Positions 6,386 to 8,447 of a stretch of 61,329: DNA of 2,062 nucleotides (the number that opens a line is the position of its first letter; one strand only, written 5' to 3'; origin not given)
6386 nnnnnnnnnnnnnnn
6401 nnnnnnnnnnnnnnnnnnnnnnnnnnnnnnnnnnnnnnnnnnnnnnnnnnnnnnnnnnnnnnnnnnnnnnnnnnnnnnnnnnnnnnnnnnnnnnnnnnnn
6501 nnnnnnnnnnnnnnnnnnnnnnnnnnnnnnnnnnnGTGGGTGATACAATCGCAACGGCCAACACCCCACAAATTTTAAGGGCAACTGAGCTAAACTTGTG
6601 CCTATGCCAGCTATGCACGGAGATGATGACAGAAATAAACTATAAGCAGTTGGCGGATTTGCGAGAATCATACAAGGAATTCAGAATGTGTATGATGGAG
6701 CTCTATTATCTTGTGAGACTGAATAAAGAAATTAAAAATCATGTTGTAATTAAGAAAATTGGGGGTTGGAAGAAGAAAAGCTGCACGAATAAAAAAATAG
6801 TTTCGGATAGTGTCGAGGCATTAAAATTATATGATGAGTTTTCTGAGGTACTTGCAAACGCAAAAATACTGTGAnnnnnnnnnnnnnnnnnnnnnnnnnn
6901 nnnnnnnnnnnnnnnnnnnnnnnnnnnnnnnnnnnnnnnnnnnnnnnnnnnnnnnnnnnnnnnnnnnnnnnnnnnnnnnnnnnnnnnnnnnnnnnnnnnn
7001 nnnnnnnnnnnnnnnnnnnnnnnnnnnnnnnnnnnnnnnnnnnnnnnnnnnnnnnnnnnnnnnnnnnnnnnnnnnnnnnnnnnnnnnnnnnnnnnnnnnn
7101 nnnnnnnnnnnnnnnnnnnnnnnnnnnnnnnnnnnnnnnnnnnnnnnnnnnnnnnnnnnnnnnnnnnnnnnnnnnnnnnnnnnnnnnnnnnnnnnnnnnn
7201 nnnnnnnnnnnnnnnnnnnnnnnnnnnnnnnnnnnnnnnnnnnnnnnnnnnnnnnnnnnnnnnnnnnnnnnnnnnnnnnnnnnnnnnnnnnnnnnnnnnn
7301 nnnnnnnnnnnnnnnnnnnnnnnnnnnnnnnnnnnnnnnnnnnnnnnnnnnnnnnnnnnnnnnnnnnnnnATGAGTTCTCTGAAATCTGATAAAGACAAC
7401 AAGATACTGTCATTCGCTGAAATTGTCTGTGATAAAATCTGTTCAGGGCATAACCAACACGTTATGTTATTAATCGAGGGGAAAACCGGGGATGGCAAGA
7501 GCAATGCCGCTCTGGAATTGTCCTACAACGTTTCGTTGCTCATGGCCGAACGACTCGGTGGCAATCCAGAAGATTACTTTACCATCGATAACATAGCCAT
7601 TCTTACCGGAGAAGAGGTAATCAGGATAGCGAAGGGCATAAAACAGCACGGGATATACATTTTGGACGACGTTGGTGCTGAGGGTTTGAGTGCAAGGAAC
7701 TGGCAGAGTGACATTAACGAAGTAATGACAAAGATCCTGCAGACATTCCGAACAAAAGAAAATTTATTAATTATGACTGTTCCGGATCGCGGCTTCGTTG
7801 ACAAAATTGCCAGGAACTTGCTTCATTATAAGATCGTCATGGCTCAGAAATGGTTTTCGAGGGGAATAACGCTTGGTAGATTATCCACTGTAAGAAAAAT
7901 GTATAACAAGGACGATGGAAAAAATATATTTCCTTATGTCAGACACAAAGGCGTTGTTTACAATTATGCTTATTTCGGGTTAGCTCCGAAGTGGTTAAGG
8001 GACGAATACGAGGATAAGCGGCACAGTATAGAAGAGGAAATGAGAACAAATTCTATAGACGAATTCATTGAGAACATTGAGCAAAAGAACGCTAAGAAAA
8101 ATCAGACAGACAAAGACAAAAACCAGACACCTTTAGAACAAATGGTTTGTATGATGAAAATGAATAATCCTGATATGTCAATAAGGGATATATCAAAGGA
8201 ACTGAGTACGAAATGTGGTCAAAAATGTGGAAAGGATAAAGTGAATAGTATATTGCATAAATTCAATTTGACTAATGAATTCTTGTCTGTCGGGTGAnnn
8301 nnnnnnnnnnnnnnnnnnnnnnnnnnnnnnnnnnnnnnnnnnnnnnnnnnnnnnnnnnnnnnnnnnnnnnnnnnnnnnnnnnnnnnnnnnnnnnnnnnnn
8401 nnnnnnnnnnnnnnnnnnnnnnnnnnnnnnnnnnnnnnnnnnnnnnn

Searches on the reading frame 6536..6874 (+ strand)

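Call 43: search_protein_families(library=pfam, proteins=[window:6536-6874:+], max_evalue=0.01)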
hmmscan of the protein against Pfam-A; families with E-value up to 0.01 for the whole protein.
window:6536-6874:+ (112 aa): 1 family
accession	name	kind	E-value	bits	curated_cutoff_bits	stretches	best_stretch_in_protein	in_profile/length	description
PF01395.27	PBP_GOBP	-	0.0053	17.3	22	1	27-87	26-86/113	PBP/GOBP family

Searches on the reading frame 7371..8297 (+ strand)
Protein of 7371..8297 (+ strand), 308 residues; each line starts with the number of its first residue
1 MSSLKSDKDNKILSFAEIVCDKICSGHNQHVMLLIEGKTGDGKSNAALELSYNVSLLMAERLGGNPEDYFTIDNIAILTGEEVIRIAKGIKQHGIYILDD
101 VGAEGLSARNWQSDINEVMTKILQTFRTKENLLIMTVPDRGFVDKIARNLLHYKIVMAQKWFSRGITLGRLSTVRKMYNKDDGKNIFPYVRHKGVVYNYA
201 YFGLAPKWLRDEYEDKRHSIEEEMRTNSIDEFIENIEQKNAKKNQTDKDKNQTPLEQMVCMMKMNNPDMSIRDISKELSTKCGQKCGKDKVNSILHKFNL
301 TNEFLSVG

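Call 12: search_protein_families(library=pfam, proteins=[window:7371-8297:+], max_evalue=0.01)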
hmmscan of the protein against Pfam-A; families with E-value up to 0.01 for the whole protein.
window:7371-8297:+ (308 aa): 2 families
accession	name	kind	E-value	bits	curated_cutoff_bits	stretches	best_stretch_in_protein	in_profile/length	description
PF20720.3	nSTAND3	-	5.9e-05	23.2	27.2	1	27-139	14-112/155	Novel STAND NTPase 3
PF02650.20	HTH_WhiA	-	0.0011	19.8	27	1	248-298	34-80/84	WhiA C-terminal HTH domain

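Call 13: search_protein_families(library=phrogs, proteins=[window:7371-8297:+], max_evalue=0.001)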
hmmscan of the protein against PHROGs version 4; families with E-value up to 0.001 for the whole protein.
window:7371-8297:+ (308 aa): 3 families
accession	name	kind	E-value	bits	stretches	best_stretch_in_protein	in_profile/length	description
phrog_5484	-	DNA, RNA and nucleotide metabolism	4.1e-09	37.4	1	6-241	6-237/239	DnaA-like replication initiation protein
phrog_11254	-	DNA, RNA and nucleotide metabolism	2.8e-05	24.7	1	14-140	70-190/293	DnaA-like replication initiation protein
phrog_38691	-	unknown function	0.00017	22.1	1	8-147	5-140/258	-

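Call 83: search_protein_families(library=ncbifam, proteins=[window:7371-8294:+], max_evalue=0.01)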
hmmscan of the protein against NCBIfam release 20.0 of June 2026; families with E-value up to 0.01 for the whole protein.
window:7371-8294:+ (308 aa): 1 family
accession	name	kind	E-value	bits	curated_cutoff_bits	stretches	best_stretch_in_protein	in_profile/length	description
NF006505.0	PRK08939.1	equivalog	0.0015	17.9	228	1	82-133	207-253/306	primosomal protein DnaI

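Call 100: search_solved_structures(query=window:7371-8294:+, max_evalue=5)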
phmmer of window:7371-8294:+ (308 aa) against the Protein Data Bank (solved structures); distinct sequences matched with E-value up to 5: 1.
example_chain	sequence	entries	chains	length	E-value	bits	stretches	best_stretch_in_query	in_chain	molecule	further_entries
3jur_A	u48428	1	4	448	0.25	13.9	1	44-88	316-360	Exo-poly-alpha-D-galacturonosidase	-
